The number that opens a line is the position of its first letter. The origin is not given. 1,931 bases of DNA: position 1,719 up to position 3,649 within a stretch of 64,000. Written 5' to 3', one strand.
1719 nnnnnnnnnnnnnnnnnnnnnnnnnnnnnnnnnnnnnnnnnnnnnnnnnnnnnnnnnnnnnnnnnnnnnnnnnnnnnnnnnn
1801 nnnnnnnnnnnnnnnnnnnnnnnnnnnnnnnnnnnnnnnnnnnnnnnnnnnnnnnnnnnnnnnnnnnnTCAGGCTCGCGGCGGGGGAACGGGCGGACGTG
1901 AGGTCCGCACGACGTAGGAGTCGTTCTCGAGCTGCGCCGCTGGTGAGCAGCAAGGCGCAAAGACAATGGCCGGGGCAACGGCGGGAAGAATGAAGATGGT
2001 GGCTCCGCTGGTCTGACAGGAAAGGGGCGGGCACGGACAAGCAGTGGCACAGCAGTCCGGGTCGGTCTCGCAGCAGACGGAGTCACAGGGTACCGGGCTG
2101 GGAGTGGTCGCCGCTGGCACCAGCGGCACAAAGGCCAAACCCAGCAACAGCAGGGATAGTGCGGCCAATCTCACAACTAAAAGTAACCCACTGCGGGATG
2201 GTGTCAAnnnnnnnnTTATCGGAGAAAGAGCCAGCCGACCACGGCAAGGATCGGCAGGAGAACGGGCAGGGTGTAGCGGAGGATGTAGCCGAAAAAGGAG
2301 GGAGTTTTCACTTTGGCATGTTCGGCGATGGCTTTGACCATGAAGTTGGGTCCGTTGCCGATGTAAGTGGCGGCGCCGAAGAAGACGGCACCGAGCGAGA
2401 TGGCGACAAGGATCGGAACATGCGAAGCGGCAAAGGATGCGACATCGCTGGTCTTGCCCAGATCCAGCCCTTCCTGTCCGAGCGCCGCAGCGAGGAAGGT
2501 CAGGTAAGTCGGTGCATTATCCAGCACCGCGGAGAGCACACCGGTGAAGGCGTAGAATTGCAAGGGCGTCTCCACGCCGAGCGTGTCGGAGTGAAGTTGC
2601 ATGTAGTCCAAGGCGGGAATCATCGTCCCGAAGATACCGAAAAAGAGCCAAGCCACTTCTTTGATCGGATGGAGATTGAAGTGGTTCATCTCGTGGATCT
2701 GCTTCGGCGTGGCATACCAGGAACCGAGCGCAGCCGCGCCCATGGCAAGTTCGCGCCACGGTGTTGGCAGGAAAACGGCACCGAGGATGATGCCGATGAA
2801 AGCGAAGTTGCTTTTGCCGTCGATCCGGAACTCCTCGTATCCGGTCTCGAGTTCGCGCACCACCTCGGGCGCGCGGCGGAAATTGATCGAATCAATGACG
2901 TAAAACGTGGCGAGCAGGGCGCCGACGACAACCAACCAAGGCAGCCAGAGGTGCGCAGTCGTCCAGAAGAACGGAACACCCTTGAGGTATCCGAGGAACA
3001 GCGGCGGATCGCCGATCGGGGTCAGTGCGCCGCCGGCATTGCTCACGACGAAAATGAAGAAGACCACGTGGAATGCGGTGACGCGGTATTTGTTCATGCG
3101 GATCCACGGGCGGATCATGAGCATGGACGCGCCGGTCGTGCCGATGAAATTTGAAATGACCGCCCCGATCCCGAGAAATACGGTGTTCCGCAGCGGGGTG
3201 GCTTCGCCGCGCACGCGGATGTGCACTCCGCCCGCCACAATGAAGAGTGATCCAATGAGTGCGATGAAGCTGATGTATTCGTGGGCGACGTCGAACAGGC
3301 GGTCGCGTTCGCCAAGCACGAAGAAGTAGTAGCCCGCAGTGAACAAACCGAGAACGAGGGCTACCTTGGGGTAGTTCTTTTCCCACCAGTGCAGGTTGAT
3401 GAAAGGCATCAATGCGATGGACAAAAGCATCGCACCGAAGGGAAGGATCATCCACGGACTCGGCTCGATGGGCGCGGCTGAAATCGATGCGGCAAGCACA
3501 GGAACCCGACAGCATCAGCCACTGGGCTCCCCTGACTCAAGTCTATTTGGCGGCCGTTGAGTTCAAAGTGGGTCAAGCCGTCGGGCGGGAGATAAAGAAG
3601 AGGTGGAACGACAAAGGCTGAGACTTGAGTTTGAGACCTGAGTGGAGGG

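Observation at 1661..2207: Candidate metal-sensing arrest-peptide switch controlling a secreted mini-metallothionein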

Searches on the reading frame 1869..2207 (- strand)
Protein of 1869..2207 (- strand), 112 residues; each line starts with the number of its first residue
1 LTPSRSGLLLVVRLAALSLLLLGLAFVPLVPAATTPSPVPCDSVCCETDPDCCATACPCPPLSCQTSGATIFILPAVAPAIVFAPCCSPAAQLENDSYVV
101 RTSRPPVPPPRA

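Call 3: search_protein_families(library=pfam, proteins=[window:1869-2207:-], max_evalue=1)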
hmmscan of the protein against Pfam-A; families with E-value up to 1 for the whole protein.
window:1869-2207:- (112 aa): 0 families

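Call 4: search_protein_families(library=ncbifam, proteins=[window:1869-2207:-], max_evalue=1)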
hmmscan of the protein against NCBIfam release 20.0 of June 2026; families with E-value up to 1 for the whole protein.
window:1869-2207:- (112 aa): 0 families

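Call 5: find_homologous_proteins(query=window:1869-2207:-, max_evalue=0.01)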
Query window:1869-2207:- (112 aa): 24 proteins with E <= 0.01 among 311 candidates.
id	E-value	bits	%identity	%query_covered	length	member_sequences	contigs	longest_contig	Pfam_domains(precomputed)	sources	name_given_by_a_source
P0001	2.2e-41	159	87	71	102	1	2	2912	-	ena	-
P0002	2.6e-39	152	93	61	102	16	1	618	-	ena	-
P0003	8.3e-29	118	70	61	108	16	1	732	-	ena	-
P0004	2.7e-26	110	65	72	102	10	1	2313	-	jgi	jgi:hypothetical protein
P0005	1.1e-25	108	65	70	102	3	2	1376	-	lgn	-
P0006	1.5e-25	108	63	64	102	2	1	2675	-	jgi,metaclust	jgi:hypothetical protein|metaclust:\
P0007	2.5e-25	107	63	72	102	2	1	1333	-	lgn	-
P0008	2.7e-23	100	64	68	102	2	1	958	-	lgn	-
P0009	4.6e-23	100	62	74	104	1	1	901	-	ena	-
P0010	1.6e-22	98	58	76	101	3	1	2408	-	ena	-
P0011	1.7e-22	98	57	90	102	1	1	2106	-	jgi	jgi:hypothetical protein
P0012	2.1e-22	98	58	90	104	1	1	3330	-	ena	-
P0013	1.4e-21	95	60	64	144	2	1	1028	-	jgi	jgi:hypothetical protein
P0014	1.2e-20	92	60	64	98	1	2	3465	-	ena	-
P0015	2.4e-20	91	53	90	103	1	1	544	-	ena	-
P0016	1.0e-19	89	58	64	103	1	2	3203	-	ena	-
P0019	3.0e-18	84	53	64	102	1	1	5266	-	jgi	-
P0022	1.9e-16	78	49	64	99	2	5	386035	-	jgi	jgi:hypothetical protein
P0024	4.4e-11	61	43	61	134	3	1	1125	-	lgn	-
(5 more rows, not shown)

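Call 10: find_related_loci(query=A1, collection=genome_contigs, flank=6000)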
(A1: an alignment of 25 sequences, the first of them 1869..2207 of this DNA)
Query A1 (112 aa) in genome_contigs; peptide patterns used: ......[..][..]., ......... (x = any residue, [..] = any of these).
599 stretches matched a pattern (row limit reached: there are more); 3 encode a relative of the query (tblastn E <= 1e-3); 3 distinct loci.
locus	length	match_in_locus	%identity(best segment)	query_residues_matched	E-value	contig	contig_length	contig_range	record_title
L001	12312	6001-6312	43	11-112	1e-13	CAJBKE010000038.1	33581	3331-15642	MAG: uncultured Verrucomicrobia bacterium isolate Loc090907-1m_bin-436 genome assembly, contig: bin-436:38/70, whole gen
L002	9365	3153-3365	54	37-104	8e-11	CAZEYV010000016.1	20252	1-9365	MAG TPA_asm: uncultured Chthoniobacter sp. isolate SRP067234_co1_265 genome assembly, contig: k99_1008097, whole genome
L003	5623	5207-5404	52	48-112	6e-9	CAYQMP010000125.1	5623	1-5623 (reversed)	MAG TPA_asm: uncultured Chthoniobacter sp. isolate binchicken_co176_18 genome assembly, contig: NODE_13938_length_5623_c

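Call 12: find_encoding_contigs(protein=P0022, flank=5000, max_places=5)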
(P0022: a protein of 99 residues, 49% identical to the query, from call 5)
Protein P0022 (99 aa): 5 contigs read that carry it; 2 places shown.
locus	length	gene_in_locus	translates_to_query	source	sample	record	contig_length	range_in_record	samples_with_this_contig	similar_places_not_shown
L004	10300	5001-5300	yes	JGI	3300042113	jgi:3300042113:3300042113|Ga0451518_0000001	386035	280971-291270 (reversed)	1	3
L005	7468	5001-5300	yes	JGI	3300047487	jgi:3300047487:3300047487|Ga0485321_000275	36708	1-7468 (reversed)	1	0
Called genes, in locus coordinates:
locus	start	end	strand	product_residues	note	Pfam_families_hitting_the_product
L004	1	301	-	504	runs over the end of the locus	PF00361:Proton_antipo_M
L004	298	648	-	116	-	PF00420:Oxidored_q2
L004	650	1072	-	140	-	PF04039:MnhB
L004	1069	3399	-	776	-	PF00662:Proton_antipo_N, PF00361:Proton_antipo_M, PF13244:MbhD, PF20501:MbhE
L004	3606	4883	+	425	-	PF03600:CitMHS, PF16980:CitMHS_2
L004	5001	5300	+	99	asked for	-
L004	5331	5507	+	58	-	-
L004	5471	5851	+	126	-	-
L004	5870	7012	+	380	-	PF13173:AAA_14, PF13635:DUF4143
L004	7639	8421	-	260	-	PF11306:DUF3108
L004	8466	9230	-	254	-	PF07719:TPR_2 (faint), PF13414:TPR_11 (faint), PF13432:TPR_16 (weak), PF06347:SH3_4 (weak), PF08239:SH3_3 (faint)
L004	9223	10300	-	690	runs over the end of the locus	PF13584:BatD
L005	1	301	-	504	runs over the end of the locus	PF00361:Proton_antipo_M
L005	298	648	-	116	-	PF00420:Oxidored_q2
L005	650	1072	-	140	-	PF04039:MnhB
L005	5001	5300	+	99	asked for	-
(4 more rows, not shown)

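Call 19: find_related_loci(query=A1, collection=metagenome_contigs, flank=4000)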
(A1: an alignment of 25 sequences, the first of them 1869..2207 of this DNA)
Query A1 (112 aa) in metagenome_contigs; peptide patterns used: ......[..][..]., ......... (x = any residue, [..] = any of these).
600 stretches matched a pattern (row limit reached: there are more); 7 encode a relative of the query (tblastn E <= 1e-3); 7 distinct loci.
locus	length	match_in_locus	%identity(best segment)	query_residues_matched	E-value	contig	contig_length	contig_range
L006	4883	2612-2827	79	41-112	3e-29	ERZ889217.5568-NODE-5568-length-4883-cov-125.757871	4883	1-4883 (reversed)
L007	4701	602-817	79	41-112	3e-29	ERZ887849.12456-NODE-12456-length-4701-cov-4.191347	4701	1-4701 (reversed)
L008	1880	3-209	67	45-112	8e-20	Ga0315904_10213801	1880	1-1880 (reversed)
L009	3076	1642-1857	64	41-112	1e-19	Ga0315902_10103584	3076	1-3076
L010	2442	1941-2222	52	12-103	3e-17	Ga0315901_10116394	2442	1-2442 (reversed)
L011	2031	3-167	60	58-112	7e-10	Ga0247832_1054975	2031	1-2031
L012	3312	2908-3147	37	4-85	1e-6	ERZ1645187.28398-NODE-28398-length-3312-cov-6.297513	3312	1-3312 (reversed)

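Call 20: find_encoding_contigs(protein=P0024, flank=3000, max_places=3)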
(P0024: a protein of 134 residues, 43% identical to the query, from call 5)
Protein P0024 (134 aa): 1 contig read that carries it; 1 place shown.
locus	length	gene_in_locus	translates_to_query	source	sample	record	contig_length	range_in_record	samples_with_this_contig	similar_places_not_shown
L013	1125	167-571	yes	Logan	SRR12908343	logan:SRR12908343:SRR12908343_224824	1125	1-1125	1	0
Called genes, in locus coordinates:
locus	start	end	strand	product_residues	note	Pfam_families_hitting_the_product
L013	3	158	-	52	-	?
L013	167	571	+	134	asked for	-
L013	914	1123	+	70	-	?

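Call 21: find_encoding_contigs(protein=P0019, flank=3000, max_places=3)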
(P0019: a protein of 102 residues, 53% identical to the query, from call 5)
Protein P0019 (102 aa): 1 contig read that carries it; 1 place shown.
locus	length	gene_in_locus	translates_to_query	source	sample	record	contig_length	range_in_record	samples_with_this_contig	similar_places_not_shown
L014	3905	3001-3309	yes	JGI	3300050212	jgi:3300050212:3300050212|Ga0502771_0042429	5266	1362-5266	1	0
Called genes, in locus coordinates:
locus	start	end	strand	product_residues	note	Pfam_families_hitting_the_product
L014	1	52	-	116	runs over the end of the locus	PF00420:Oxidored_q2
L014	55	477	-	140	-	PF04039:MnhB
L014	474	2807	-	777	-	PF00662:Proton_antipo_N, PF00361:Proton_antipo_M, PF13244:MbhD, PF20501:MbhE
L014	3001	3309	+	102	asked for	-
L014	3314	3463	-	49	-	-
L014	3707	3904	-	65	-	?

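Call 22: find_encoding_contigs(protein=P0016, flank=3000, max_places=3)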
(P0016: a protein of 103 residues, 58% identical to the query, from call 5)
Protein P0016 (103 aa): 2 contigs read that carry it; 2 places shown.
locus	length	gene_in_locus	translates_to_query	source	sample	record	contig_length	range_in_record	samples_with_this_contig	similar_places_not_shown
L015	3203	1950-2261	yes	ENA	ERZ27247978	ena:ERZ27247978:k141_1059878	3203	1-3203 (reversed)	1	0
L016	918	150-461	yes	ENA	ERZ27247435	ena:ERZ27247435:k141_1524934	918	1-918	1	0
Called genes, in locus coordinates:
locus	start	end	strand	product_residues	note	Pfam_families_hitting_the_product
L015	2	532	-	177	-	?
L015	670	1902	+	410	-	PF03600:CitMHS, PF16980:CitMHS_2, PF03600:CitMHS (weak)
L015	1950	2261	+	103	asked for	-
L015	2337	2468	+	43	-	-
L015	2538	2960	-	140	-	-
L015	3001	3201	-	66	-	?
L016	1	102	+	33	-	?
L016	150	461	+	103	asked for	-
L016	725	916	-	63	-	?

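Call 23: find_encoding_contigs(protein=P0014, flank=3000, max_places=3)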
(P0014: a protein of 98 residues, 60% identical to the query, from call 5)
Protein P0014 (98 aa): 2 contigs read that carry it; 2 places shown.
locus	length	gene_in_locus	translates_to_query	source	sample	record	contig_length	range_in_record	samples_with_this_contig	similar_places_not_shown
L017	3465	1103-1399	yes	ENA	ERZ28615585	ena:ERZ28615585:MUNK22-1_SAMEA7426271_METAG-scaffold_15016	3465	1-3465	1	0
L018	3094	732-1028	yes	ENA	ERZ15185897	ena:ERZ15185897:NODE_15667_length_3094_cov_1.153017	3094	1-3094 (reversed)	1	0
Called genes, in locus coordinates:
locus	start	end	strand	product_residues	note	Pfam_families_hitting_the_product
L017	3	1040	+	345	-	?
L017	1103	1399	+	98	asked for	-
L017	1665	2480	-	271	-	PF11306:DUF3108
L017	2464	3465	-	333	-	?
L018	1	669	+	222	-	?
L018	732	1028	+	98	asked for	-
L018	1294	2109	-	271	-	PF11306:DUF3108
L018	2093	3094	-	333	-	?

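Call 37: search_protein_representatives(alignment_id=A1)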
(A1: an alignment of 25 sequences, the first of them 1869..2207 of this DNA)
Query: 25 sequences, 102 profile positions. Proteins with E-value up to 0.001 (for the whole library): 11; up to 1e-10: 4; up to 1e-30: 2. The best 11 are listed.
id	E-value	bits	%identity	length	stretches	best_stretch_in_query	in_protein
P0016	6.4e-39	148.4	-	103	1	1-102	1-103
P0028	2.5e-35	136.8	-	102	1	1-102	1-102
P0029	3.4e-27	110.7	-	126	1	1-86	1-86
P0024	1.2e-26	109.0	-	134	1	1-102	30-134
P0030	3.3e-10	56.2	-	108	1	1-102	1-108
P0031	4.3e-10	55.8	-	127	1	5-101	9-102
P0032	5.0e-09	52.4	-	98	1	1-102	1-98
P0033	5.6e-09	52.2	-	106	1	1-102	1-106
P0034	7.6e-09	51.8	-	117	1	2-102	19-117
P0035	2.1e-07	47.1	-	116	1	5-102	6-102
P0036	2.3e-06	43.8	-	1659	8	17-53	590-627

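Call 39: find_encoding_contigs(protein=P0030, flank=3000, max_places=3)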
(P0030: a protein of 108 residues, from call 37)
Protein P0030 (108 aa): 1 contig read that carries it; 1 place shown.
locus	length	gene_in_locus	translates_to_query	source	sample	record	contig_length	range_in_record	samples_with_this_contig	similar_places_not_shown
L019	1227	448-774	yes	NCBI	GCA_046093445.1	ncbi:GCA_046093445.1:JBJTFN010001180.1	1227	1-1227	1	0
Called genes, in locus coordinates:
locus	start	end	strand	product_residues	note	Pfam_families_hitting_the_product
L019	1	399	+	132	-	PF16980:CitMHS_2, PF03600:CitMHS (weak)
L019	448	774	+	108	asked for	-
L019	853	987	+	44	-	-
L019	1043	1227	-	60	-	?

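Call 40: find_encoding_contigs(protein=P0032, flank=3000, max_places=3)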
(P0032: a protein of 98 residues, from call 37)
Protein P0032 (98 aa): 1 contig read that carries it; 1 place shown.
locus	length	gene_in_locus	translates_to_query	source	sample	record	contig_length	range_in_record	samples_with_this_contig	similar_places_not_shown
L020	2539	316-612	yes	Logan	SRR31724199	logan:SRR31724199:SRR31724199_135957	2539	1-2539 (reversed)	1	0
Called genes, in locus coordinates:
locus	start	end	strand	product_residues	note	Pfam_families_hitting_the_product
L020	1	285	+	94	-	?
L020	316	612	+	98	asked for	-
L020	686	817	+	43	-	-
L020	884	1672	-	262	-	PF11306:DUF3108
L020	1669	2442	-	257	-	PF07719:TPR_2 (faint), PF13432:TPR_16 (weak), PF13414:TPR_11 (faint), PF06347:SH3_4 (weak), PF08239:SH3_3 (weak)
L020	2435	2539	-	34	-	?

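Call 41: find_encoding_contigs(protein=P0033, flank=3000, max_places=3)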
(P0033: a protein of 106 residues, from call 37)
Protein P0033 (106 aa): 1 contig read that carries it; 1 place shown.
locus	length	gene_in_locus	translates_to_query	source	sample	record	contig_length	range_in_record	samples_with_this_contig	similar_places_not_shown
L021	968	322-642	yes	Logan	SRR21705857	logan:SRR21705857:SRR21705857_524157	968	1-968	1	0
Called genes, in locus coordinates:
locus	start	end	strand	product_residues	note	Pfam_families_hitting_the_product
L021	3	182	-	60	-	?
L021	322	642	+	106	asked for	-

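Call 42: find_encoding_contigs(protein=P0034, flank=3000, max_places=3)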
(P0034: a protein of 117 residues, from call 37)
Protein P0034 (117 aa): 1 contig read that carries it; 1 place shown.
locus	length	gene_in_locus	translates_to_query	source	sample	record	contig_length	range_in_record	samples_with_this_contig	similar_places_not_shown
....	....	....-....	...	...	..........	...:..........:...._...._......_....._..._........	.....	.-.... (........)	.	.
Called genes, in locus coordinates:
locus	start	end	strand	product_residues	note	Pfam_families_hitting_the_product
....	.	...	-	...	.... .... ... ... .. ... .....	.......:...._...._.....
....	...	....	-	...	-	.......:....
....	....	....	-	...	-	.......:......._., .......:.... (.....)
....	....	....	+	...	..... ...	-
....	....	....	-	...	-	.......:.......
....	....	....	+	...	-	-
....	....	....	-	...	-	-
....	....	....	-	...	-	?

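Call 43: find_encoding_contigs(protein=P0035, flank=3000, max_places=3)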
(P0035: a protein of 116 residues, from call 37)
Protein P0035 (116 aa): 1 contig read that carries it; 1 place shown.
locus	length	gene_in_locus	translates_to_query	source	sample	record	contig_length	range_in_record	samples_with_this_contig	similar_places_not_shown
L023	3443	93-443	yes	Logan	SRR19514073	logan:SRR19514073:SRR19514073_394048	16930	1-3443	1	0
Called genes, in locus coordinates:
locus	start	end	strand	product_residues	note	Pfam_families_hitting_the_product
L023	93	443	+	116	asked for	-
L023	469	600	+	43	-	-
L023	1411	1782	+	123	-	-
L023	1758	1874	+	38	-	-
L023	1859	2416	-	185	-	PF27161:HI_0983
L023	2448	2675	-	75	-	-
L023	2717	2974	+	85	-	-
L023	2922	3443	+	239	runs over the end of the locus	PF01427:Peptidase_M15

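Call 44: find_encoding_contigs(protein=P0031, flank=3000, max_places=3)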
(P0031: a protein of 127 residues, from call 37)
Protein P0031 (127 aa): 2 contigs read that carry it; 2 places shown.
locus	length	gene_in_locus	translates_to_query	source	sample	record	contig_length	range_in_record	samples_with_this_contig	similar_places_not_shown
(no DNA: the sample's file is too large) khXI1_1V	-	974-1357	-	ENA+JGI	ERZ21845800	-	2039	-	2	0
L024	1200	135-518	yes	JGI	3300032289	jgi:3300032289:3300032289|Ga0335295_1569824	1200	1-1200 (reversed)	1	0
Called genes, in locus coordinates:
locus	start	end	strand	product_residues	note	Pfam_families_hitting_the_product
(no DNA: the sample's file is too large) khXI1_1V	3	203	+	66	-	?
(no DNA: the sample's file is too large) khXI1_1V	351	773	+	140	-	-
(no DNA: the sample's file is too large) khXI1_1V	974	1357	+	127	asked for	-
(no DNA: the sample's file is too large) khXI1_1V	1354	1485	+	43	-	-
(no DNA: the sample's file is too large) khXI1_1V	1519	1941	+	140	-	-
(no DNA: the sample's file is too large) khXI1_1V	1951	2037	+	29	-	?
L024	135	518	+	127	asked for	-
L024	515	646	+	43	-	-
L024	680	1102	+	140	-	-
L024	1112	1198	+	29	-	?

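Call 47: search_protein_families(library=pfam, alignment_id=A1, max_evalue=10)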
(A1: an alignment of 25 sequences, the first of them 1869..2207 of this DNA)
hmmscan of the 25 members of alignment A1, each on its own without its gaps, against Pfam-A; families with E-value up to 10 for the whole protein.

A. member 1, window:1869-2207:- (112 aa): 0 families

B. families by the number of members that match (of 25 scanned): 1 family
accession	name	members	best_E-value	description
PF13663.11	DUF4148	1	3.6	Domain of unknown function (DUF4148)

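Call 80: predict_structure(alignment_id=A6)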
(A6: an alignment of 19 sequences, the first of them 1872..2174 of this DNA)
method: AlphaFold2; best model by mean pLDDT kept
length: 101 residues; sequences in the alignment: 19
mean_pLDDT: 54.2   pTM: 0.18
mean pLDDT of the five models: 54.2, 53.7, 52.3, 52.1, 48.5
residues with pLDDT >= 90: 0; 70-90: 8; 50-70: 58; < 50: 35
segments of 3 or more residues with pLDDT < 50: 17-29, 55-62, 75-77, 79-83
pLDDT, mean of each block of 10 residues (from residue 1): 62 53 43 56 54 48 50 51 50 74 71
secondary structure, 60 per line:
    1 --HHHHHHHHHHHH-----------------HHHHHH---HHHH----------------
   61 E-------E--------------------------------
elements in order: H3-14 H32-37 H41-44

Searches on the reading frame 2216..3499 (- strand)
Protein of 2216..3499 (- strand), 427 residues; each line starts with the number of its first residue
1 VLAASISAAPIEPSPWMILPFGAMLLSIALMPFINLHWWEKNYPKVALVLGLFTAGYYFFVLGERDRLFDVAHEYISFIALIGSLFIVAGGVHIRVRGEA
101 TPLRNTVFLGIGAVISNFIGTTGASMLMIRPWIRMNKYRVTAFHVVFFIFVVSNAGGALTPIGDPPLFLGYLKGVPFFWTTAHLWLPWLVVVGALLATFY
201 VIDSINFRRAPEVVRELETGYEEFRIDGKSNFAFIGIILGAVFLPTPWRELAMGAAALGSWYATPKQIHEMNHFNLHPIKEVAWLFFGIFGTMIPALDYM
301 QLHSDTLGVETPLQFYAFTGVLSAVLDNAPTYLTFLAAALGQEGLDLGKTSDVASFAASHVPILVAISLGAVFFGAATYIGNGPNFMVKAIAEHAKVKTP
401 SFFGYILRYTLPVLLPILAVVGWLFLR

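Call 3: search_protein_families(library=pfam, proteins=[window:2216-3499:-], max_evalue=1)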
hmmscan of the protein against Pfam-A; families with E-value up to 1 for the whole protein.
window:2216-3499:- (427 aa): 3 families
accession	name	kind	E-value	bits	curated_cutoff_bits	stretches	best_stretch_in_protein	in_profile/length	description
PF16980.11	CitMHS_2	-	1.2e-142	476.2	25.7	1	15-426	6-448/448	Putative citrate transport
PF03600.22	CitMHS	-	1.2e-11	44.7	31.9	2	108-341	83-316/336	Citrate transporter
PF13160.11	DUF3995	-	0.86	10.5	34.3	1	12-61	34-83/124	Protein of unknown function (DUF3995)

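Call 4: search_protein_families(library=ncbifam, proteins=[window:2216-3499:-], max_evalue=1)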
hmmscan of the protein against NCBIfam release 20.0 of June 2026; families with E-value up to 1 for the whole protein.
window:2216-3499:- (427 aa): 1 family
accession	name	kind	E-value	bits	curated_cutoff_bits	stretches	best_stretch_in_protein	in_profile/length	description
TIGR00775.1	NhaD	equivalog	6.9e-05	21.8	577.1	1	108-202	103-200/420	NhaD family Na+:H+ antiporter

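Call 60: search_solved_structures(query=window:2216-3499:-, max_evalue=0.01)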
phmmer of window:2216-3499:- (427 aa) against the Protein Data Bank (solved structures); distinct sequences matched with E-value up to 0.01: 0.
